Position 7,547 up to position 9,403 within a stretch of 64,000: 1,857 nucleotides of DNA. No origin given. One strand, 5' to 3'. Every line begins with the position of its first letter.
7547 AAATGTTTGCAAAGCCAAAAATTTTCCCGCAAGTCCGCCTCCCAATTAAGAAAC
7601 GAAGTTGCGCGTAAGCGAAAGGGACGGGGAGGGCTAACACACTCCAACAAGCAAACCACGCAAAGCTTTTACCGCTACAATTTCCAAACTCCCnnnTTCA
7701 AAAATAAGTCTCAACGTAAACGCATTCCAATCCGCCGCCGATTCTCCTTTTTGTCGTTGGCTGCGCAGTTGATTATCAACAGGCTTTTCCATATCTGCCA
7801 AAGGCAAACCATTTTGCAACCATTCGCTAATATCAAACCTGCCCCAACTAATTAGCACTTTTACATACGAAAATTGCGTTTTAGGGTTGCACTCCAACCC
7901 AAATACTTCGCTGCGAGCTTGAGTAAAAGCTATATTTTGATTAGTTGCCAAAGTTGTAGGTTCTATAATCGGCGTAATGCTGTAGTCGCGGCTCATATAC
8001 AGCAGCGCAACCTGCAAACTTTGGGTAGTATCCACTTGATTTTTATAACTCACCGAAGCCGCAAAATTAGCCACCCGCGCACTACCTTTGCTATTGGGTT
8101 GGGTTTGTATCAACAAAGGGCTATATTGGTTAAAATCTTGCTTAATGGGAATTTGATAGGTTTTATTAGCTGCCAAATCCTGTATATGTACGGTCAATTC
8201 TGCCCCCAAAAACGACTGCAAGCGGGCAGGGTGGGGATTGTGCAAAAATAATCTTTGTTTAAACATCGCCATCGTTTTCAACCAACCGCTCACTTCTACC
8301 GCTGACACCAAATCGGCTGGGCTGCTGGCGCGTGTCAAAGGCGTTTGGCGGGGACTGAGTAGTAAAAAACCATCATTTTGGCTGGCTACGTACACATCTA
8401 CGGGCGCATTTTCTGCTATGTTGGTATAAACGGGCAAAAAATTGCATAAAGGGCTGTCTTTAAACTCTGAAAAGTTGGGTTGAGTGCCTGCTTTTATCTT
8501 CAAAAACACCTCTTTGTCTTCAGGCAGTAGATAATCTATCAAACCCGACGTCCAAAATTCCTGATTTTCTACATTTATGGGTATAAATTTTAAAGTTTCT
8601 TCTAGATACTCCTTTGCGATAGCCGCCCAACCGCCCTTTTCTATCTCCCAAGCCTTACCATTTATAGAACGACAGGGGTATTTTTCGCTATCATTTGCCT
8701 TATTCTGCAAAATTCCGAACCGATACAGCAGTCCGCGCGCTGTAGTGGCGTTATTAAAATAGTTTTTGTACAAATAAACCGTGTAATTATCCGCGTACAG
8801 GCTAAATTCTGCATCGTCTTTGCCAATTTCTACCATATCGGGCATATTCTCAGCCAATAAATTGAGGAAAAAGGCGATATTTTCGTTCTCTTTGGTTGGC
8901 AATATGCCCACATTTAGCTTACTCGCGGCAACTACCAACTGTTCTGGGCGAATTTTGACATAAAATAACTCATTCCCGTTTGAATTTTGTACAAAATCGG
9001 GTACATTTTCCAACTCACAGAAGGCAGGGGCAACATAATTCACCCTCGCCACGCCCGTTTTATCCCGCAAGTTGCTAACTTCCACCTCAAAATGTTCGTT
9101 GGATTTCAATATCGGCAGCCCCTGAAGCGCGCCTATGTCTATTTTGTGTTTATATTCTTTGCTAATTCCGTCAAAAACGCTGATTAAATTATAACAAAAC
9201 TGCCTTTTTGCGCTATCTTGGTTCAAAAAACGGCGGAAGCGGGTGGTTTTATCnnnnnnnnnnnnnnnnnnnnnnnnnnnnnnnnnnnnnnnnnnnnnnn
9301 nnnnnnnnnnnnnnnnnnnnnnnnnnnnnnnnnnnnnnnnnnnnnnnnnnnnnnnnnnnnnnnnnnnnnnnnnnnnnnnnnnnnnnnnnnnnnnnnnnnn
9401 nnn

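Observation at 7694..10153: Standalone caspase-like (C14) protease with 500-aa unknown tail, flanked by MITEs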

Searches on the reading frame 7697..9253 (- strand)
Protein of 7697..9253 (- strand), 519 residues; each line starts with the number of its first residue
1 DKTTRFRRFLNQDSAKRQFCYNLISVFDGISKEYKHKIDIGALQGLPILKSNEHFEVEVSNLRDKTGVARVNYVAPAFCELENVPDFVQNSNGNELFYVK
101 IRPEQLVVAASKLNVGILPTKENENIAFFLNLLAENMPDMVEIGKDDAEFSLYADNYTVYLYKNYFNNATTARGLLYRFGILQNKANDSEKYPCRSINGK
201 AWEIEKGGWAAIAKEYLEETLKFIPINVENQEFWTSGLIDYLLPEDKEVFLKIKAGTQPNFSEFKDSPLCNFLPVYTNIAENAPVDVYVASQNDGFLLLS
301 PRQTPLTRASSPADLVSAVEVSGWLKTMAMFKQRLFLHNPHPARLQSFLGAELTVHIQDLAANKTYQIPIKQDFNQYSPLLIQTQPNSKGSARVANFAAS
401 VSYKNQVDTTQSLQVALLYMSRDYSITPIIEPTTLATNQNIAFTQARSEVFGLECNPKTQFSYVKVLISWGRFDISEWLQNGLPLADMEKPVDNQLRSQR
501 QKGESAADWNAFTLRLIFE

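Call 28: search_protein_representatives(alignment_id=A2)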
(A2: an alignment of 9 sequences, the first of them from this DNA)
Query: 9 sequences, 521 profile positions. Proteins with E-value up to 0.001 (for the whole library): 94; up to 1e-10: 22; up to 1e-30: 9. The best 94 are listed.
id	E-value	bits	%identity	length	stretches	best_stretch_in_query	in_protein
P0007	8.1e-205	697.9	-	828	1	2-520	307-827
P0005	3.0e-199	679.6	-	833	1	1-521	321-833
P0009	9.7e-199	677.9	-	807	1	2-518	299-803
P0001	9.7e-198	674.6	-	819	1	1-519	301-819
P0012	4.8e-81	289.5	-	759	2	266-518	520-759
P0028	4.0e-73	263.4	-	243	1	304-520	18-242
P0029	6.3e-45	170.3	-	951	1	2-518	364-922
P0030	1.5e-33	132.8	-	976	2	267-519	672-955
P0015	2.5e-32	128.8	-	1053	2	259-518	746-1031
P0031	1.0e-24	103.7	-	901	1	55-518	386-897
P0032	1.7e-20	89.7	-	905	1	54-517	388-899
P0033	2.8e-20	89.0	-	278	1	305-518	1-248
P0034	7.2e-20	87.7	-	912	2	36-341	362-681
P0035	1.2e-17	80.4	-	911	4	257-385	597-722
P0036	2.8e-17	79.1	-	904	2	35-360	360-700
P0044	1.6e-10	56.8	-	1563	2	259-497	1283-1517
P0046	1.7e-09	53.4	-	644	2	279-517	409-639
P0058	2.2e-07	46.5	-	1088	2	404-487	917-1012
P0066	1.4e-06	43.8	-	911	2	381-505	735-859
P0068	2.1e-06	43.3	-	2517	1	268-492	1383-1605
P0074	6.4e-06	41.6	-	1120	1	264-516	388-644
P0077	8.0e-06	41.3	-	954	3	351-503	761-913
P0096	1.9e-04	36.8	-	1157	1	271-504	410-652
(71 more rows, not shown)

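Call 33: search_protein_families(library=pfam, alignment_id=A4, max_evalue=0.001)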
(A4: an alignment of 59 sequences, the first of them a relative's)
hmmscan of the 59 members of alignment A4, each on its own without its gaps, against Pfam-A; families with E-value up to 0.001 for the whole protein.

A. member 1, P0029 (951 aa): 1 family
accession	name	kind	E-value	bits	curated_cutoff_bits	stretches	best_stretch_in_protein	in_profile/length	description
PF00656.27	Peptidase_C14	-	6.6e-21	75.5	21.4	1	5-360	3-225/233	Caspase domain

B. families by the number of members that match (of 59 scanned): 15 families
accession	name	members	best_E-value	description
PF00656.27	Peptidase_C14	53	6.5e-29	Caspase domain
PF24096.1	DUF7379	4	9.1e-17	Domain of unknown function (DUF7379)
PF02089.21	Palm_thioest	3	5.1e-06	Palmitoyl protein thioesterase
PF07819.20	PGAP1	3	5.8e-06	PGAP1-like alpha/beta domain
PF00082.27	Peptidase_S8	1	6.6e-44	Subtilase family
PF19964.5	EAD11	1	2.3e-26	Effector-associated domain 11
PF20305.4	pYEATS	1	2.5e-21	prokaryotic YEATS domain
PF01510.30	Amidase_2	1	2e-18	N-acetylmuramoyl-L-alanine amidase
PF03366.22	YEATS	1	4.5e-08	YEATS family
PF02450.21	LCAT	1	2.7e-06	Lecithin:cholesterol acyltransferase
PF12697.13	Abhydrolase_6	1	5.6e-06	Alpha/beta hydrolase family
PF05057.20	DUF676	1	0.00012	Putative serine esterase (DUF676)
PF12146.15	Hydrolase_4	1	0.0002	Serine aminopeptidase, S33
PF00561.26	Abhydrolase_1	1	0.00023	alpha/beta hydrolase fold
PF14538.11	Raptor_N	1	0.00054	Raptor N-terminal CASPase like domain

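Call 39: search_protein_families(library=pfam, proteins=[P0044, P0068, P0058, P0066, P0077, P0074, P0096], max_evalue=0.01)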
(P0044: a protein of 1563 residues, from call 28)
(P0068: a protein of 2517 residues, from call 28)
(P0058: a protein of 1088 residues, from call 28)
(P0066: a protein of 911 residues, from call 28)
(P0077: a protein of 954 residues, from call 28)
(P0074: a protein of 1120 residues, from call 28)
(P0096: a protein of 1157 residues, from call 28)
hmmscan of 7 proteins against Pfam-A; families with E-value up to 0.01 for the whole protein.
P0044 (1563 aa): 3 families
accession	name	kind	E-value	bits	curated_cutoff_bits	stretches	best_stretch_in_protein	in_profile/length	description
PF00082.27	Peptidase_S8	-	6.6e-44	150.8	21.8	1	238-536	2-288/288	Subtilase family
PF00656.27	Peptidase_C14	-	2e-23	83.8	21.4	1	904-1165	4-224/233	Caspase domain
PF01510.30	Amidase_2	-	2e-18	67.4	26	1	693-823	4-130/131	N-acetylmuramoyl-L-alanine amidase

P0068 (2517 aa): 4 families
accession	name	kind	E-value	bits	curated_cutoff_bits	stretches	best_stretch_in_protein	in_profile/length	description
PF19964.5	EAD11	-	2.3e-26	92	26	3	2246-2321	3-79/80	Effector-associated domain 11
PF00656.27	Peptidase_C14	-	1.6e-22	80.8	21.4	2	1024-1241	3-201/233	Caspase domain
PF20305.4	pYEATS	-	2.5e-21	75.8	26.9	1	2442-2512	2-72/73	prokaryotic YEATS domain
PF03366.22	YEATS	-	4.5e-08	33.4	22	1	2441-2502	4-65/80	YEATS family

P0058 (1088 aa): 1 family
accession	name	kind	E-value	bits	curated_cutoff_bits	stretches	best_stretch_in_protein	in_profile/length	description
PF00656.27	Peptidase_C14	-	2.4e-18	67.1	21.4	1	7-441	3-224/233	Caspase domain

P0066 (911 aa): 1 family
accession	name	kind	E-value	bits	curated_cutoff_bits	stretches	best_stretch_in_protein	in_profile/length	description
PF00656.27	Peptidase_C14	-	7.9e-26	91.6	21.4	1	256-516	3-225/233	Caspase domain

P0077 (954 aa): 1 family
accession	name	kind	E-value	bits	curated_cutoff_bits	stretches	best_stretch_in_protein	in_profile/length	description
PF00656.27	Peptidase_C14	-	7.3e-23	81.9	21.4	1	264-514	3-225/233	Caspase domain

P0074 (1120 aa): 5 families
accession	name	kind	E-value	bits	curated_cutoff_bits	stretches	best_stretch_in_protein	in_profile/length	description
PF00656.27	Peptidase_C14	-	1.8e-20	74.1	21.4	1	5-273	3-222/233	Caspase domain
PF24096.1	DUF7379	-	3.6e-14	53.6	33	1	852-976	1-130/191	Domain of unknown function (DUF7379)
PF07819.20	PGAP1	-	0.00021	21.6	24.3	1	916-963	86-134/233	PGAP1-like alpha/beta domain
PF02089.21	Palm_thioest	-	0.00076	19.7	26.8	1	853-961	3-113/254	Palmitoyl protein thioesterase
PF05057.20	DUF676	-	0.0014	18.6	20.3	1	849-943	5-100/217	Putative serine esterase (DUF676)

P0096 (1157 aa): 5 families
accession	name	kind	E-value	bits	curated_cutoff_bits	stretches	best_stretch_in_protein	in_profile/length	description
PF00656.27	Peptidase_C14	-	9.1e-24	84.8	21.4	1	9-274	3-227/233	Caspase domain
PF24096.1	DUF7379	-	4e-13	50.2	33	1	879-1050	2-191/191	Domain of unknown function (DUF7379)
PF05057.20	DUF676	-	0.0001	22.3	20.3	1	874-970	4-98/217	Putative serine esterase (DUF676)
PF07819.20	PGAP1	-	0.0047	17.1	24.3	0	952-986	93-128/233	PGAP1-like alpha/beta domain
PF02089.21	Palm_thioest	-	0.0082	16.3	26.8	0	947-990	70-113/254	Palmitoyl protein thioesterase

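Call 48: predict_structure(alignment_id=A5)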
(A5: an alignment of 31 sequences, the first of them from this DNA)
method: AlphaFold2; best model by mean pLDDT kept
length: 519 residues; sequences in the alignment: 31
mean_pLDDT: 84.0   pTM: 0.81
mean pLDDT of the five models: 84.0, 82.8, 82.2, 81.8, 80.5
residues with pLDDT >= 90: 201; 70-90: 257; 50-70: 40; < 50: 21
segments of 3 or more residues with pLDDT < 50: 13-15, 491-505
pLDDT, mean of each block of 10 residues (from residue 1): 53 62 87 89 85 93 92 88 94 87 89 92 82 88 87 89 75 83 93 88 90 87 90 81 70 87 93 93 88 88 89 89 95 88 79 93 92 82 81 85 80 91 91 87 77 66 92 83 76 45 58 92
secondary structure, 60 per line:
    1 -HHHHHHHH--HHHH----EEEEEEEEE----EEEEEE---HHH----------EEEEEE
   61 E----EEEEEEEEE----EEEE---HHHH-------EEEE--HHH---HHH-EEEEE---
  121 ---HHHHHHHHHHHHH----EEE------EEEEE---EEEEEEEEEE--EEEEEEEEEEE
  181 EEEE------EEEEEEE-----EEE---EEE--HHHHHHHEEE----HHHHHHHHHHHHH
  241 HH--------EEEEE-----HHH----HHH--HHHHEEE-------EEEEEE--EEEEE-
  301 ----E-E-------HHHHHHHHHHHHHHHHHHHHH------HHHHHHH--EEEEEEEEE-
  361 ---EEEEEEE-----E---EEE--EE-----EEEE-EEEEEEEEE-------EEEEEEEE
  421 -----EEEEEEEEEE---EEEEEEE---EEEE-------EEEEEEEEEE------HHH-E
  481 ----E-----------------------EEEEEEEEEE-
elements in order: H2-9 H12-15 E20-28 E33-38 E55-61 E66-74 E79-82 H86-89 E97-100 E113-117 H124-136 E141-143 E150-154 E158-167 E170-184 E191-197 E203-205 E209-211 H214-220 E221-223 H228-242 E251-255 H273-276 E277-279 E287-292 E295-299 H315-335 H342-348 E351-359 E364-370 E380-382 E392-395 E397-405 E413-420 E426-435 E439-445 E449-452 E460-469 E509-518

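Call 69: find_homologous_proteins(query=A5, max_evalue=0.00001)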
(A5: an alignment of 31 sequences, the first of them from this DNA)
Query A5 (31 sequences) (519 aa, profile of the alignment): 2 proteins with E <= 0.00001 among 8000 candidates.
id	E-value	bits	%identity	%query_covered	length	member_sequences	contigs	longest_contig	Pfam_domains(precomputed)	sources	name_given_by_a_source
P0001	4.5e-119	417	100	100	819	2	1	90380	PF00656.28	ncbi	-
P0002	3.1e-115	404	70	100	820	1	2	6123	PF00656.28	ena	-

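Call 70: find_homologous_proteins(query=P0046, max_evalue=1e-10)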
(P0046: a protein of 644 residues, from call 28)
Query P0046 (644 aa): 21 proteins with E <= 1e-10 among 6414 candidates.
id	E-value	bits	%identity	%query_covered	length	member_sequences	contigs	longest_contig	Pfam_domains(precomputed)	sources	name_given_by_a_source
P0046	0.0e+0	1466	100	100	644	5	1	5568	PF00656.28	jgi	jgi:hypothetical protein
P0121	2.7e-273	926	63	100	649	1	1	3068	PF00656.28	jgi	jgi:hypothetical protein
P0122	1.6e-193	663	47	100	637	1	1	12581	PF00656.28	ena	-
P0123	1.2e-189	650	47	100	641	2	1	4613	PF00656.28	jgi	jgi:Caspase domain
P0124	5.7e-182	625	46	100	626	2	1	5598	PF00656.28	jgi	jgi:hypothetical protein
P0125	6.0e-67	245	30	99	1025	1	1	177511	PF05057.21,PF00656.28,PF24096.3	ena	-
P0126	1.1e-65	241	30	96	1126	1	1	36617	PF02089.22,PF00656.28,PF02450.22,PF24096.3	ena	-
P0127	4.1e-30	123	27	83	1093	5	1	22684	PF05057.21,PF00656.28,PF24096.3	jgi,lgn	-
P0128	1.2e-25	108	30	68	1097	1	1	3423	PF00656.28,PF24096.3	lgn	-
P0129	9.9e-25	105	30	58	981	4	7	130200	PF00656.28,PF13472.13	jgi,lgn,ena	jgi:lysophospholipase L1-like esterase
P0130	1.8e-23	101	25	80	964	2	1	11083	PF00656.28,PF13472.13,PF00657.29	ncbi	-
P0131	4.2e-23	100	33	50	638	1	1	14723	PF00656.28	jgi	jgi:hypothetical protein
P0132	5.4e-23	100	28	59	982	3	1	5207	PF00656.28,PF13472.13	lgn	-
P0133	3.9e-22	97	24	96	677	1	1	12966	PF00656.28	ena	-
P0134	5.1e-22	96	25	96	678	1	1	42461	PF00656.28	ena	-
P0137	4.4e-19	87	30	40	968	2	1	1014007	PF00656.28,PF13472.13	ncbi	-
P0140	3.0e-12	64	30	39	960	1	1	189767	PF00656.28,PF01510.31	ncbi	-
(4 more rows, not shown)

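Call 72: search_protein_families(library=pfam, proteins=[P0125, P0126, P0129, P0130, P0137, P0140, P0134, P0122], max_evalue=0.001)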
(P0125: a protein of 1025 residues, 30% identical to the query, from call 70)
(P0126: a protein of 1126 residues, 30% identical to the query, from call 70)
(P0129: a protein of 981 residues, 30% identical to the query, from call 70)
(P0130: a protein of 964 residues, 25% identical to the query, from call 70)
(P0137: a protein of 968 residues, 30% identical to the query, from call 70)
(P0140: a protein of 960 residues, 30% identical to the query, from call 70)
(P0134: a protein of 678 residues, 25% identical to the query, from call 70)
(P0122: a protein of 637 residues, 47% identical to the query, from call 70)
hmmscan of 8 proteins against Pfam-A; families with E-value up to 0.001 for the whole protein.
P0125 (1025 aa): 4 families
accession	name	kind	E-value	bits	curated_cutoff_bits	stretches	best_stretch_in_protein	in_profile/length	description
PF00656.27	Peptidase_C14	-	1e-22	81.4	21.4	1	5-256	3-225/233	Caspase domain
PF24096.1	DUF7379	-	1.6e-15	58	33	1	813-967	1-161/191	Domain of unknown function (DUF7379)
PF05057.20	DUF676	-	7.6e-06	26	20.3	1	808-909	3-104/217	Putative serine esterase (DUF676)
PF02089.21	Palm_thioest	-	0.00043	20.5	26.8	1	814-924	3-114/254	Palmitoyl protein thioesterase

P0126 (1126 aa): 5 families
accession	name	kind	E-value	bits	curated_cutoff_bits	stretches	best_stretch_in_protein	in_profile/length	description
PF00656.27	Peptidase_C14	-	2.4e-21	76.9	21.4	1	6-268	3-221/233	Caspase domain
PF24096.1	DUF7379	-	2.6e-11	44.3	33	1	849-972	1-126/191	Domain of unknown function (DUF7379)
PF02450.21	LCAT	-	9.7e-08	32.1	21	1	905-976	107-178/392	Lecithin:cholesterol acyltransferase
PF02089.21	Palm_thioest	-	8.7e-06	26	26.8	1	849-960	2-112/254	Palmitoyl protein thioesterase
PF07819.20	PGAP1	-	0.00038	20.7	24.3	1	921-965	91-136/233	PGAP1-like alpha/beta domain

P0129 (981 aa): 2 families
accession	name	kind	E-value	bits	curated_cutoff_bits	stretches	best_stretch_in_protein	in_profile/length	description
PF00656.27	Peptidase_C14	-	2.5e-18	67.1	21.4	1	8-267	3-223/233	Caspase domain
PF13472.12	Lipase_GDSL_2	-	3.3e-06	28.2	32.9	1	806-967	60-177/178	GDSL-like Lipase/Acylhydrolase family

P0130 (964 aa): 3 families
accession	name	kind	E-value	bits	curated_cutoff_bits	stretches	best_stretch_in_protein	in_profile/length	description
PF00656.27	Peptidase_C14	-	4e-25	89.3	21.4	1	4-263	3-225/233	Caspase domain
PF13472.12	Lipase_GDSL_2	-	3e-06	28.3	32.9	1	766-943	41-177/178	GDSL-like Lipase/Acylhydrolase family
PF00657.28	Lipase_GDSL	-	3.8e-06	27.6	23.6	1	763-947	46-206/208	GDSL-like Lipase/Acylhydrolase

P0137 (968 aa): 3 families
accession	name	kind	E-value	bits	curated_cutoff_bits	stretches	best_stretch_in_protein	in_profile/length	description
PF00656.27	Peptidase_C14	-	3.9e-24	86.1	21.4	1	4-266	3-225/233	Caspase domain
PF13472.12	Lipase_GDSL_2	-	2.1e-07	32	32.9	1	770-945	41-175/178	GDSL-like Lipase/Acylhydrolase family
PF00657.28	Lipase_GDSL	-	8.5e-05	23.2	23.6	1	767-950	46-205/208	GDSL-like Lipase/Acylhydrolase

P0140 (960 aa): 2 families
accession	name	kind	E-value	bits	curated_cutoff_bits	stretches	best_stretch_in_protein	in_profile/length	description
PF00656.27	Peptidase_C14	-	1.2e-23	84.4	21.4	1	657-909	1-224/233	Caspase domain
PF01510.30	Amidase_2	-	8e-10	39.6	26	1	25-157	2-130/131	N-acetylmuramoyl-L-alanine amidase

P0134 (678 aa): 1 family
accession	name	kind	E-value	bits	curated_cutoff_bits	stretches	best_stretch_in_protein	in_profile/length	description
PF00656.27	Peptidase_C14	-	7.2e-22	78.6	21.4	1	6-274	4-224/233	Caspase domain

P0122 (637 aa): 1 family
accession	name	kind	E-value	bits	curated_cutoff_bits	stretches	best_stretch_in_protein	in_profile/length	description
PF00656.27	Peptidase_C14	-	5.9e-21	75.7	21.4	1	6-257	3-212/233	Caspase domain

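Call 73: fold_search(model_id=the predicted structure, library=pdb)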
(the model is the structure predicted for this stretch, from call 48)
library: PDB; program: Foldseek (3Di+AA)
matches with E <= 10: 1439; with E <= 0.001: 0
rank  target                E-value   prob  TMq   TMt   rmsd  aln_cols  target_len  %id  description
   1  9odx                  1.0e-03  0.92  0.13  0.27   9.7       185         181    8  Structure of Unc119B in complex with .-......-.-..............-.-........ (released 2025-09-03)
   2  7ok7_K                3.1e-03  0.87  0.14  0.31   9.4       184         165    8  Crystal structure of the UNC119B ARL3 complex (released 2021-06-09)
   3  5fr1_B                3.4e-03  0.99  0.16  0.39   8.6       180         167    7  Double acetylated RhoGDI-alpha in complex with RhoA-GDP (released 2016-01-13)
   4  6h6a_D                3.4e-03  0.95  0.16  0.37   9.1       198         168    7  Crystal structure of UNC119 in complex with LCK peptide (released 2018-09-26)
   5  9gkg_K                3.4e-03  0.92  0.15  0.36   9.5       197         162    6  Crystal structure of UNC119 in complex with Squarunkin A (released 2025-01-15)
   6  7ok7_I                4.8e-03  0.90  0.14  0.32   9.4       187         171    7  Crystal structure of the UNC119B ARL3 complex (released 2021-06-09)
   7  7ok7_G                4.8e-03  0.84  0.13  0.30  10.5       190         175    8  Crystal structure of the UNC119B ARL3 complex (released 2021-06-09)
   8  6h6a_J                5.0e-03  0.90  0.14  0.33   9.3       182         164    6  Crystal structure of UNC119 in complex with LCK peptide (released 2018-09-26)
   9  9nem_A                5.0e-03  0.87  0.14  0.31   9.5       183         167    6  Structure of Unc119-Farnesylated peptide complex (released 2025-09-03)
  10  1hh4_D                5.6e-03  0.98  0.17  0.38  14.0       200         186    6  Rac1-RhoGDI complex involved in NADPH oxidase activation (released 2001-08-28)
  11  9x54                  5.9e-03  1.00  0.18  0.54   7.6       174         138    5  Crystal structure of RhoGDI2 in complex with Compound 3054b (released 2025-10-29)
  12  8jib_B                5.9e-03  0.84  0.17  0.14  14.1       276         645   10  Crystal Structure of Prophenoloxidase PPO6 from Aedes aegypti (released 2023-11-29)
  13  9nem_D                6.2e-03  0.90  0.15  0.34   8.7       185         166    7  Structure of Unc119-Farnesylated peptide complex (released 2025-09-03)
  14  1oxy                  6.2e-03  0.77  0.18  0.16  13.3       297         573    9  CRYSTALLOGRAPHIC ANALYSIS OF OXYGENATED AND DEOXYGENATED STATES OF ARTHROPOD HEMOCYANIN SHOWS UNUSUAL DIFFERENCES (released 1995-02-27)
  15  7ok7_H                6.6e-03  0.85  0.14  0.32   9.7       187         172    8  Crystal structure of the UNC119B ARL3 complex (released 2021-06-09)
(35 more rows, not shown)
